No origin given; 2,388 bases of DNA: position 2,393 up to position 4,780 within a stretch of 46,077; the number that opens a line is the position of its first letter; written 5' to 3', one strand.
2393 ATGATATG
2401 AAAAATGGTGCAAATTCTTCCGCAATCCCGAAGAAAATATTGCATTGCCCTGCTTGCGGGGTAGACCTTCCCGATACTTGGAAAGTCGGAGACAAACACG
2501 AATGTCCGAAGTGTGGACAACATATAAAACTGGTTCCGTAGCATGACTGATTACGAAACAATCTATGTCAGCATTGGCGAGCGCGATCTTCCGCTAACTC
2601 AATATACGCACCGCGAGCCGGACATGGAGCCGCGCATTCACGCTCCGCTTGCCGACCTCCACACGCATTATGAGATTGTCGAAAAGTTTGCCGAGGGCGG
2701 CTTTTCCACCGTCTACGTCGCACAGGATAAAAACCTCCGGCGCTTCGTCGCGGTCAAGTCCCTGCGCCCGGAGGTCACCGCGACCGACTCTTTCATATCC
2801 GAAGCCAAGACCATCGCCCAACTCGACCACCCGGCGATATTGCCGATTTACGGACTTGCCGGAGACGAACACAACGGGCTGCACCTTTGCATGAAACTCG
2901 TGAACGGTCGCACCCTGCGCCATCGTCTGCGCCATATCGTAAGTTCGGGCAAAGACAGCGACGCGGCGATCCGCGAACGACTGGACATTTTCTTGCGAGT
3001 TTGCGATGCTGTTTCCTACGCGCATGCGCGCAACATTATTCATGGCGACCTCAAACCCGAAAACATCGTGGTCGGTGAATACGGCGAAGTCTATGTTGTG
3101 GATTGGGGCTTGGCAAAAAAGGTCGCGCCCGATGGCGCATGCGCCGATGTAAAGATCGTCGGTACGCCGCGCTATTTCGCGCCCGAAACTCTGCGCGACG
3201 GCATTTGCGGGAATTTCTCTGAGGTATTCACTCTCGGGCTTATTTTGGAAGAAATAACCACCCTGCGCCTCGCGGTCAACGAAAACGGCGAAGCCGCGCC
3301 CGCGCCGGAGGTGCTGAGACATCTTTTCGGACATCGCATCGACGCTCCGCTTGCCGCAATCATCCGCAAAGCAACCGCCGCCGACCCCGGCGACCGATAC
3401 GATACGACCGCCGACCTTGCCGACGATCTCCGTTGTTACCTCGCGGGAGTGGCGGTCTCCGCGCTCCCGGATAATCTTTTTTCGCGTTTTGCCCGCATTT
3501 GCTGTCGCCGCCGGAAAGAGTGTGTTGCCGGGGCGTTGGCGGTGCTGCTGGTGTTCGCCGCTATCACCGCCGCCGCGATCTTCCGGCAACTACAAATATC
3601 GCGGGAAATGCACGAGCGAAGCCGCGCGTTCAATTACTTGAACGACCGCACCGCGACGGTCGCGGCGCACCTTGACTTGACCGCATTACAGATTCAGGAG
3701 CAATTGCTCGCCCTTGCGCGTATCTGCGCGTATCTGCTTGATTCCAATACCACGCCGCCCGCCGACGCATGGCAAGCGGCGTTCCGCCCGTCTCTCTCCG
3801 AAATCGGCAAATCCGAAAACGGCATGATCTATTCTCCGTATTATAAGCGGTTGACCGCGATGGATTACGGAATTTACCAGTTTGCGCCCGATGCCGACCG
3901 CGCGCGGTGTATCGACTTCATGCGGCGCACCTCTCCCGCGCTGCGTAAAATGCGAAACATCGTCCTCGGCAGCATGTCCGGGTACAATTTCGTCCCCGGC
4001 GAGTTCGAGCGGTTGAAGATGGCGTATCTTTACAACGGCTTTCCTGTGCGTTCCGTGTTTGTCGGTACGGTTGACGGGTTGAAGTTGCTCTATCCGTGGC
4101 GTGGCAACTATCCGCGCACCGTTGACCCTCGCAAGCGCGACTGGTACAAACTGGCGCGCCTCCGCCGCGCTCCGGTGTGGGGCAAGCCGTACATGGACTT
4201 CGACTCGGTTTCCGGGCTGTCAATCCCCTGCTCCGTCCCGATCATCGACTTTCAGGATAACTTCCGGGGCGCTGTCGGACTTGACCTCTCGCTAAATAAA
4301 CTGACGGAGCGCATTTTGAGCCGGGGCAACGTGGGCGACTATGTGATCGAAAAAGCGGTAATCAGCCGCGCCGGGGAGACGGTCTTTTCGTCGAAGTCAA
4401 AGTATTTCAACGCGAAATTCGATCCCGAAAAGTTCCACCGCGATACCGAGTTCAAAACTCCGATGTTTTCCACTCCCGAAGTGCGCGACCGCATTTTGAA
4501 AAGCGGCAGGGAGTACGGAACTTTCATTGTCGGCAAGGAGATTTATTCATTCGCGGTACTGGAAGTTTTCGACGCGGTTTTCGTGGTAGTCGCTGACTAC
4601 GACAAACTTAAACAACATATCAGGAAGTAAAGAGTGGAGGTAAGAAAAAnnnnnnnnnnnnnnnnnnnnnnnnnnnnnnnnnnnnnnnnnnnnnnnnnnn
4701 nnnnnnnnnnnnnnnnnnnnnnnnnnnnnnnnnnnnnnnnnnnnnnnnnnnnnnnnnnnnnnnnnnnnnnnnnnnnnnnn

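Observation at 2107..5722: Repressor-like HTH/zinc-ribbon gene translationally coupled to a Cache-sensor Ser/Thr kinase inside the lysogeny operon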

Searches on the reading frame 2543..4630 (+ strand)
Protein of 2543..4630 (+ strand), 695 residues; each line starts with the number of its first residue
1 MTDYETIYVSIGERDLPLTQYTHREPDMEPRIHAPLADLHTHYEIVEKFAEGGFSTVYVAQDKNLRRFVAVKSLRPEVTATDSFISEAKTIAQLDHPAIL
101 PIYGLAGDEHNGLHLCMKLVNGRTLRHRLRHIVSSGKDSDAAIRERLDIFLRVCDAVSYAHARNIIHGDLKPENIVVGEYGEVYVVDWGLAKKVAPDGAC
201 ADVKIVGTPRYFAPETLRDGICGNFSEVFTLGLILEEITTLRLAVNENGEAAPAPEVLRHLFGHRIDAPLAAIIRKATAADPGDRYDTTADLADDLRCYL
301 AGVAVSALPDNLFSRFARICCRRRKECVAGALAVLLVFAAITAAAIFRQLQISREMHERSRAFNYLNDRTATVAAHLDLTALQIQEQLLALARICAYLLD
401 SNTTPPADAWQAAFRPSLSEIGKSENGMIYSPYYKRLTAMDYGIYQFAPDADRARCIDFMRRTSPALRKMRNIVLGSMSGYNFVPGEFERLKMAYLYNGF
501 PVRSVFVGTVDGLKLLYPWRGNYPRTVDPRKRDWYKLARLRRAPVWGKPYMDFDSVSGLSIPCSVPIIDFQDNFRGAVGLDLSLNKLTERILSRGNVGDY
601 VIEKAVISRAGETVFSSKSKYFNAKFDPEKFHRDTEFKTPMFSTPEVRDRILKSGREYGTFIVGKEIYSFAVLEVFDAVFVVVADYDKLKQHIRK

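Call 3: search_protein_families(library=pfam, proteins=[window:2543-4630:+], max_evalue=0.1)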
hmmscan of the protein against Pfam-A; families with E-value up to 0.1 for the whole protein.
window:2543-4630:+ (695 aa): 8 families
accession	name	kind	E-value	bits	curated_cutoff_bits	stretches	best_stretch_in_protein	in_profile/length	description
PF00069.31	Pkinase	-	5.7e-34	118.1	31.7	1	43-246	1-198/263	Protein kinase domain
PF07714.23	PK_Tyr_Ser-Thr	-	4.6e-26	92.1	23.1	1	45-241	3-200/258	Protein tyrosine and serine/threonine kinase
PF22673.2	MCP-like_PDC_1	-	2.7e-08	34.7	27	1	527-589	52-113/113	Methyl-accepting chemotaxis protein-like, first PDC sensor domain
PF02743.24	dCache_1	-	5e-05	23.4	45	1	526-627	92-201/240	Cache domain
PF01636.29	APH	-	5.1e-05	23.6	23.2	1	141-191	148-197/239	Phosphotransferase enzyme family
PF03109.22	ABC1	-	0.00065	19.4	22.9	0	161-195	184-218/244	ABC1 atypical kinase-like domain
PF19974.5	TCAD9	-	0.012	15.2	40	1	153-188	287-321/429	Ternary complex associated domain 9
PF01163.29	RIO1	-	0.033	14.3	22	1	151-190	111-150/187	RIO domain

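Call 7: find_homologous_proteins(query=window:2543-4630:+)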
Query window:2543-4630:+ (695 aa): 850 proteins with E <= 0.001 among 8000 candidates; the best 120 are listed.
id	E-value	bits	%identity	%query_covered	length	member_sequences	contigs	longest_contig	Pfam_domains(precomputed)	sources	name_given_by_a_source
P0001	0.0e+0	1596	100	100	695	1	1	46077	PF07714.24,PF00069.32,PF22673.3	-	-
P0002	0.0e+0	1082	71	96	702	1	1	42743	PF07714.24,PF00069.32,PF02743.25,PF22673.3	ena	-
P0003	0.0e+0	1073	69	98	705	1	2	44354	PF07714.24,PF00069.32,PF02743.25,PF22673.3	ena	-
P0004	0.0e+0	1058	68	98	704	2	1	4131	PF07714.24,PF00069.32,PF02743.25,PF22673.3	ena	-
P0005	9.1e-295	998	64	99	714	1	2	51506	PF07714.24,PF00069.32,PF02743.25,PF22673.3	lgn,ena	-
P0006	7.7e-294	995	65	99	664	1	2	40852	PF07714.24,PF00069.32,PF02743.25,PF22673.3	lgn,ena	-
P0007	1.7e-291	987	65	97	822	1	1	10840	PF07714.24,PF00069.32,PF02743.25,PF22673.3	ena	-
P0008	1.3e-278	945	62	97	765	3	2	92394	PF07714.24,PF00069.32,PF02743.25,PF22673.3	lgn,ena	-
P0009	6.9e-278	942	61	98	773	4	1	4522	PF07714.24,PF00069.32,PF02743.25,PF22673.3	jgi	-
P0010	1.6e-277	941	61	97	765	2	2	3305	PF07714.24,PF00069.32,PF02743.25,PF22673.3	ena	-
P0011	1.2e-275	935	62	98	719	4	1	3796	PF07714.24,PF00069.32,PF02743.25,PF22673.3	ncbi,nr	ncbi:MAG: protein kinase [Lentisphaeria bacterium]|nr:protein kinase [Lentisphaeria bacterium]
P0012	1.0e-274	932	60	97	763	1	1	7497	PF07714.24,PF00069.32,PF02743.25,PF22673.3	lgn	-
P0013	1.5e-273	928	60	97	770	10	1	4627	PF07714.24,PF00069.32,PF02743.25,PF22673.3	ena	-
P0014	2.6e-273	927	62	99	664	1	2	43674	PF07714.24,PF00069.32,PF02743.25,PF22673.3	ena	-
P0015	2.2e-270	917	62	99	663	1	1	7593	PF07714.24,PF00069.32,PF02743.25,PF22673.3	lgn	-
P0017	6.7e-269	912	62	98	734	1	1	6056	PF07714.24,PF00069.32,PF02743.25,PF22673.3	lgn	-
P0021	1.3e-257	875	58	98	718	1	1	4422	PF07714.24,PF00069.32,PF02743.25,PF22673.3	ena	-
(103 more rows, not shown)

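Call 8: search_protein_families(library=phrogs, proteins=[window:2543-4630:+], max_evalue=0.01)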
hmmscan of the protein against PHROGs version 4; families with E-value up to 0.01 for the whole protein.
window:2543-4630:+ (695 aa): 3 families
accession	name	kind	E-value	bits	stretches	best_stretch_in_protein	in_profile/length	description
phrog_2361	-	other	1e-47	164.1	1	41-299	13-269/415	serine-threonine kinase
phrog_3043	-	other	0.00057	20.3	1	130-198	192-257/376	kinase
phrog_18305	-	other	0.0047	17.6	1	47-195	48-190/284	kinase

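Call 9: find_encoding_contigs(protein=P0002, flank=10000, max_places=3)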
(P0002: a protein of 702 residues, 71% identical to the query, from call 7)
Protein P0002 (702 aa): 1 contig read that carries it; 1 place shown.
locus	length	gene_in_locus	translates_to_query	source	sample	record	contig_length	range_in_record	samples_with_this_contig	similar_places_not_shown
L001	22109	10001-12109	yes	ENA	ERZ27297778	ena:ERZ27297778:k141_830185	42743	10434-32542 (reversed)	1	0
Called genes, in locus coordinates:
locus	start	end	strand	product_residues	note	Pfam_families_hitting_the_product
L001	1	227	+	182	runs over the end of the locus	PF13597:NRDD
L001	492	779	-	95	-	-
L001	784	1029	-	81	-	-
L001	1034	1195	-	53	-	-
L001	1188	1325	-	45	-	-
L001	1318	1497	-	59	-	-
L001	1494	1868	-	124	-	-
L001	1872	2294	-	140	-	-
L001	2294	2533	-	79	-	-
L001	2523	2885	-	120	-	-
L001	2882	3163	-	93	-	-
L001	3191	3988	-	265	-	-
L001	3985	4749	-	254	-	-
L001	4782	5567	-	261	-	PF19808:DUF6291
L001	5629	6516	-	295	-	PF03837:RecT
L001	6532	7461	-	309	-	PF09588:YqaJ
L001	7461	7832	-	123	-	-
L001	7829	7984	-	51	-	-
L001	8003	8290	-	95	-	-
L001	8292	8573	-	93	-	-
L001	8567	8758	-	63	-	-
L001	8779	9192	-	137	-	-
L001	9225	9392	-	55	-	PF01402:RHH_1 (weak)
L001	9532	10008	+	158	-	PF12844:HTH_19 (weak), PF01381:HTH_3, PF13443:HTH_26 (weak), PF13560:HTH_31, PF15943:YdaS_toxin (faint)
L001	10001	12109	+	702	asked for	PF00069:Pkinase, PF07714:PK_Tyr_Ser-Thr, PF02743:dCache_1 (weak), PF22673:MCP-like_PDC_1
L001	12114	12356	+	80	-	-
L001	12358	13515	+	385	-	PF00589:Phage_integrase (weak)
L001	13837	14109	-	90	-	-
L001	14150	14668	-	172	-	-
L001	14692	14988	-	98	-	-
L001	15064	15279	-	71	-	-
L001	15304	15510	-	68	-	-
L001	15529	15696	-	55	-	-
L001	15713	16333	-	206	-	-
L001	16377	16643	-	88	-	-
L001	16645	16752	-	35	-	-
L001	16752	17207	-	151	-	-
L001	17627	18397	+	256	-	PF20901:Sf6_terminase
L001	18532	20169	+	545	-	PF17289:Terminase_6C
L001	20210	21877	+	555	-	PF06381:Phage_portal_3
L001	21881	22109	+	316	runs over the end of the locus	PF04233:Phage_Mu_F (weak)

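Call 10: find_encoding_contigs(protein=P0005, flank=10000, max_places=3)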
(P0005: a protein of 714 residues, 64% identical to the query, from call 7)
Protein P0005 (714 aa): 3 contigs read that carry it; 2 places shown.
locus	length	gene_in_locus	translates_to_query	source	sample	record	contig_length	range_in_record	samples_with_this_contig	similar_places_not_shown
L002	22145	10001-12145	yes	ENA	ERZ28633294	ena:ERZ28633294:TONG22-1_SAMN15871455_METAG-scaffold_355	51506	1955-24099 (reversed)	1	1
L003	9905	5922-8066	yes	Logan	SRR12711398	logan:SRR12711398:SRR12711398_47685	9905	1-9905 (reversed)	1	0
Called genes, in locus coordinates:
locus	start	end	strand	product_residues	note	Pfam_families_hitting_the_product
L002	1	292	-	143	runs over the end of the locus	-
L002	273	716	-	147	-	-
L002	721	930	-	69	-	-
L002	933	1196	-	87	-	-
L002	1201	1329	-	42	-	-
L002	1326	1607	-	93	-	-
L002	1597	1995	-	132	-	-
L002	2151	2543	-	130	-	-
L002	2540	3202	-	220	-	-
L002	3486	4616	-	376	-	PF17236:SU10_MCP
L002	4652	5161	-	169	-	-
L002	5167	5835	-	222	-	PF19808:DUF6291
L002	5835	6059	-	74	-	-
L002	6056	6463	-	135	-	-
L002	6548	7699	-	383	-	PF03837:RecT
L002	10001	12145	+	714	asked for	PF00069:Pkinase, PF07714:PK_Tyr_Ser-Thr, PF02743:dCache_1 (weak), PF22673:MCP-like_PDC_1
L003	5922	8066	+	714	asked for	PF00069:Pkinase, PF07714:PK_Tyr_Ser-Thr, PF02743:dCache_1 (weak), PF22673:MCP-like_PDC_1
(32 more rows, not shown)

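Call 11: find_encoding_contigs(protein=P0008, flank=10000, max_places=3)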
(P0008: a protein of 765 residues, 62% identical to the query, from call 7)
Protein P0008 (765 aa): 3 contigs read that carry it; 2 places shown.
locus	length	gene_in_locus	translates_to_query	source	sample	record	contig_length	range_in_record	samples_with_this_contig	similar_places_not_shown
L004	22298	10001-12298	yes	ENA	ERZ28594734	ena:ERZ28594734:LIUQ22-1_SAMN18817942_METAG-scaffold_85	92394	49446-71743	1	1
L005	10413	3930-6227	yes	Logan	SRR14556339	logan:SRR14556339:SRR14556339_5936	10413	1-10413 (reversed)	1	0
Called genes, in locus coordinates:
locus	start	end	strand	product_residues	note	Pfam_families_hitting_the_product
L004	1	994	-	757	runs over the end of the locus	PF00150:Cellulase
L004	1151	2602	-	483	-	PF00282:Pyridoxal_deC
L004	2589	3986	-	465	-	PF00202:Aminotran_3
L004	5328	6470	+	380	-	PF01235:Na_Ala_symp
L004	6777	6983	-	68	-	-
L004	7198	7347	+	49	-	-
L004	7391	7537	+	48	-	-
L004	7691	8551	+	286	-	PF01546:Peptidase_M20, PF07687:M20_dimer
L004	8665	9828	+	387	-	PF00924:MS_channel_2nd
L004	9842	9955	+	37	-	-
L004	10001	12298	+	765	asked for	PF00069:Pkinase, PF07714:PK_Tyr_Ser-Thr, PF02743:dCache_1, PF22673:MCP-like_PDC_1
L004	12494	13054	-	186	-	PF00583:Acetyltransf_1, PF13673:Acetyltransf_10, PF13508:Acetyltransf_7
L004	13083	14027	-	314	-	-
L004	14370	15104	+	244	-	PF03306:AAL_decarboxy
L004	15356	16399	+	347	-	PF00295:Glyco_hydro_28 (weak)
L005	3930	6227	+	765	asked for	PF00069:Pkinase, PF07714:PK_Tyr_Ser-Thr, PF02743:dCache_1, PF22673:MCP-like_PDC_1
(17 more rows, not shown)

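Call 15: find_encoding_contigs(protein=P0003, flank=10000, max_places=2)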
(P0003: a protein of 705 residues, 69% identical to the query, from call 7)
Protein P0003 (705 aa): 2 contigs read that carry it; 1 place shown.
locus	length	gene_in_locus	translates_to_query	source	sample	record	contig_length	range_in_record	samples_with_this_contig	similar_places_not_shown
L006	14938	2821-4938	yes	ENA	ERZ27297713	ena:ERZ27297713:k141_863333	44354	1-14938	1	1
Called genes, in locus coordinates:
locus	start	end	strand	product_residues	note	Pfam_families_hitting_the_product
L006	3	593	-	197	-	?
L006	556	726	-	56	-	-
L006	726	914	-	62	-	-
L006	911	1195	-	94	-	-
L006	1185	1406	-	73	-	-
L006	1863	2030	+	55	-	-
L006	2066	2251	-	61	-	PF01402:RHH_1 (weak)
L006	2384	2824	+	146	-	PF01381:HTH_3, PF13560:HTH_31, PF04967:HTH_10 (faint), PF14549:P22_Cro (faint)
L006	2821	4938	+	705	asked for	PF00069:Pkinase, PF07714:PK_Tyr_Ser-Thr, PF02743:dCache_1, PF22673:MCP-like_PDC_1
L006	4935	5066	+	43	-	-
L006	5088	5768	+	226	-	-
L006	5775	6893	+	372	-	-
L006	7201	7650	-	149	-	-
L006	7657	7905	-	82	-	-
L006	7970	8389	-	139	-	-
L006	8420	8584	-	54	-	-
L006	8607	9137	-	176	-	-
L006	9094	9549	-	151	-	-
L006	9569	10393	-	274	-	PF23822:DUF7192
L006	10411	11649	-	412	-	PF20030:bpMoxR (faint), PF00004:AAA, PF07728:AAA_5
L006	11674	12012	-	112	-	PF26096:DUF8033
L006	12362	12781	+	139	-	-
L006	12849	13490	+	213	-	PF20901:Sf6_terminase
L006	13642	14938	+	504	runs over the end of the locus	PF17289:Terminase_6C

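Call 16: find_encoding_contigs(protein=P0006, flank=10000, max_places=2)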
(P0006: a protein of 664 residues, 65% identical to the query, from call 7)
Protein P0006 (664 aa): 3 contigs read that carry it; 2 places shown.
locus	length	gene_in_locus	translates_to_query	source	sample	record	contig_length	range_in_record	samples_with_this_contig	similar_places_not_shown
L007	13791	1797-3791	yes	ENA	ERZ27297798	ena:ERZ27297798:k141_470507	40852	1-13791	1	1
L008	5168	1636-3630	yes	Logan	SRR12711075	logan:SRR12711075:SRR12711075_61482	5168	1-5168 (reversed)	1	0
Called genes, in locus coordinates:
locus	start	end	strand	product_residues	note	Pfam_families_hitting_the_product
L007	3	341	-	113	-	?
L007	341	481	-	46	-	-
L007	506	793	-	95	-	-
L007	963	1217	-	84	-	-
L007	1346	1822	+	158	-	-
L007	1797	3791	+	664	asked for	PF00069:Pkinase, PF07714:PK_Tyr_Ser-Thr, PF02743:dCache_1, PF22673:MCP-like_PDC_1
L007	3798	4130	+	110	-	-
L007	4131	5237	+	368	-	PF00589:Phage_integrase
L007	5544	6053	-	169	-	PF13560:HTH_31 (weak)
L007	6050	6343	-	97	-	-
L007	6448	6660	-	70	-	-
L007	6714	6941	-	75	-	-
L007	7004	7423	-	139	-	-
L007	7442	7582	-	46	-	-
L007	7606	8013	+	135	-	-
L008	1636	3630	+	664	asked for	PF00069:Pkinase, PF07714:PK_Tyr_Ser-Thr, PF02743:dCache_1, PF22673:MCP-like_PDC_1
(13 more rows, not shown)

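Call 22: find_related_loci(query=A2, collection=viral_contigs, flank=6000)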
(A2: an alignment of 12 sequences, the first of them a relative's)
Query A2 (695 aa) in viral_contigs; peptide patterns used: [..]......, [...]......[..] (x = any residue, [..] = any of these).
27 stretches matched a pattern, but none encodes a relative of the query by tblastn (E <= 1e-3).

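Call 23: find_related_loci(query=A2, collection=genome_contigs, flank=6000)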
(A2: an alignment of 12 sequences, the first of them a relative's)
Query A2 (695 aa) in genome_contigs; peptide patterns used: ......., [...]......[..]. (x = any residue, [..] = any of these).
257 stretches matched a pattern; 233 encode a relative of the query (tblastn E <= 1e-3); the best 80 are kept; 80 distinct loci.
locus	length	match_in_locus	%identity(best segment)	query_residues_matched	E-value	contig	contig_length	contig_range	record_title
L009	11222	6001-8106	61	18-695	0e+0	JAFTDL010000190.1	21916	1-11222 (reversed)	MAG: Lentisphaeria bacterium isolate RGIG3718 Goat_Rumen.Co__c1534779, whole genome shotgun sequence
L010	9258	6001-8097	58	18-693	0e+0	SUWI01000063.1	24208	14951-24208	MAG: Lentisphaerae bacterium isolate SIG94 NODE_40472_length_24208_cov_1.842573, whole genome shotgun sequence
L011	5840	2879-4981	56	18-694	0e+0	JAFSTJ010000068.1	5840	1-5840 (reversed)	MAG: Victivallales bacterium isolate RGIG3456 Goat_Rumen.Co__c244069, whole genome shotgun sequence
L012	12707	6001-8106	54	18-695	0e+0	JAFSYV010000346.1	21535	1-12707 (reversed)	MAG: Lentisphaeria bacterium isolate RGIG3598 Goat_Rumen.Co__c2759214, whole genome shotgun sequence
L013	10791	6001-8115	53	11-694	0e+0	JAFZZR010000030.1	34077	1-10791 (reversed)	MAG: Lentisphaeria bacterium isolate RGIG8244 Water_buffalos_Rumen-5__c509713, whole genome shotgun sequence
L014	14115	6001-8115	53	11-693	0e+0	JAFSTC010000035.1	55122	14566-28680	MAG: Lentisphaeria bacterium isolate RGIG3449 Goat_Rumen.Co__c941916, whole genome shotgun sequence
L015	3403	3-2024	50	46-692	0e+0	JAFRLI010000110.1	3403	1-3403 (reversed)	MAG: Victivallales bacterium isolate RGIG2574 Goat_Jejunum.Co__c369299, whole genome shotgun sequence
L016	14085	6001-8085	44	18-689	0e+0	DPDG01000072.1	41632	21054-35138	MAG TPA_asm: Lentisphaeria bacterium isolate UBA11452 contig_3781, whole genome shotgun sequence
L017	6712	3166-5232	44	24-689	0e+0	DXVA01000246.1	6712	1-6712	MAG TPA_asm: Lentisphaeria bacterium isolate HRGM_Genome_2866 HRGM_Genome_2866_246, whole genome shotgun sequence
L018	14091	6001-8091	45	18-689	0e+0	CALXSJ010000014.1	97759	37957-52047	MAG: uncultured Victivallales bacterium isolate BRZ_DM__bin34 genome assembly, contig: BRZ_DM__NODE_353_length_97759_cov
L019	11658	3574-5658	44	18-689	0e+0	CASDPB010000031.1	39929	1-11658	uncultured Lentisphaeria bacterium isolate SI.A25.metabat-bins.189 genome assembly, contig: SI.A25.metabat-bins.189.fa_k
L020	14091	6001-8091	45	18-689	0e+0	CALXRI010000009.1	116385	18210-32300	MAG: uncultured Victivallales bacterium isolate BRZ_N__bin192 genome assembly, contig: BRZ_N__NODE_432_length_116385_cov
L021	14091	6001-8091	46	18-689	0e+0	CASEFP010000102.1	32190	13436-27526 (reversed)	uncultured Lentisphaeria bacterium isolate SI.B33.metabat-bins.122 genome assembly, contig: SI.B33.metabat-bins.122.fa_k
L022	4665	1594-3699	38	18-695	2e-145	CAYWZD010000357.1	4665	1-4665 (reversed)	MAG TPA_asm: uncultured Victivallales bacterium isolate SRP216815_co1_168 genome assembly, contig: NODE_26906_length_466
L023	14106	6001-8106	39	18-695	5e-141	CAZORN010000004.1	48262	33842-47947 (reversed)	MAG TPA_asm: uncultured Victivallales bacterium isolate SRP220891_co2_90 genome assembly, contig: NODE_1015_length_48262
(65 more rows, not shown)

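Call 40: search_protein_families(library=padloc, proteins=[window:2543-4630:+], max_evalue=0.01)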
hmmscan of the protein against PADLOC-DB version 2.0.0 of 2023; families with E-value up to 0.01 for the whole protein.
window:2543-4630:+ (695 aa): 34 families (the best 25 are shown)
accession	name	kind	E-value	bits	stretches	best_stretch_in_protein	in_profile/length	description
PDLC04053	PD-T4-6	-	4e-49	165.7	1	40-307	8-279/311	-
PDLC04060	PD-T4-6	-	5.7e-49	165.3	1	39-297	6-267/486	-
PDLC04042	PD-T4-6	-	5e-47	159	1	40-301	8-274/292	-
PDLC04138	mad6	-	7.6e-46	155.2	1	37-302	47-316/659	mads_6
PDLC04043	PD-T4-6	-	1.4e-44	150.9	1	39-349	13-326/452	-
PDLC04057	PD-T4-6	-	8e-44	148.4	1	40-301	7-272/443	-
PDLC04047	PD-T4-6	-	5e-42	142.1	1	39-301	8-274/327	-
PDLC04061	PD-T4-6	-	7.1e-42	142.6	1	39-301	14-285/510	-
PDLC04054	PD-T4-6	-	1.1e-40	138.1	1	42-307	11-281/347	-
PDLC04052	PD-T4-6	-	4.6e-40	136.2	1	39-307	7-284/496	-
PDLC04040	PD-T4-6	-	6.4e-33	112.3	1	51-307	4-273/547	-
PDLC04039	PD-T4-6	-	1.2e-32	111.6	1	42-300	15-276/458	-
PDLC04048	PD-T4-6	-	2.4e-32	110.7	1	41-298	10-271/354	-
PDLC04041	PD-T4-6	-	2e-30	104.4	1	41-304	28-297/443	-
PDLC04064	PD-T4-6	-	4.6e-29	99.5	1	43-335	22-312/369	-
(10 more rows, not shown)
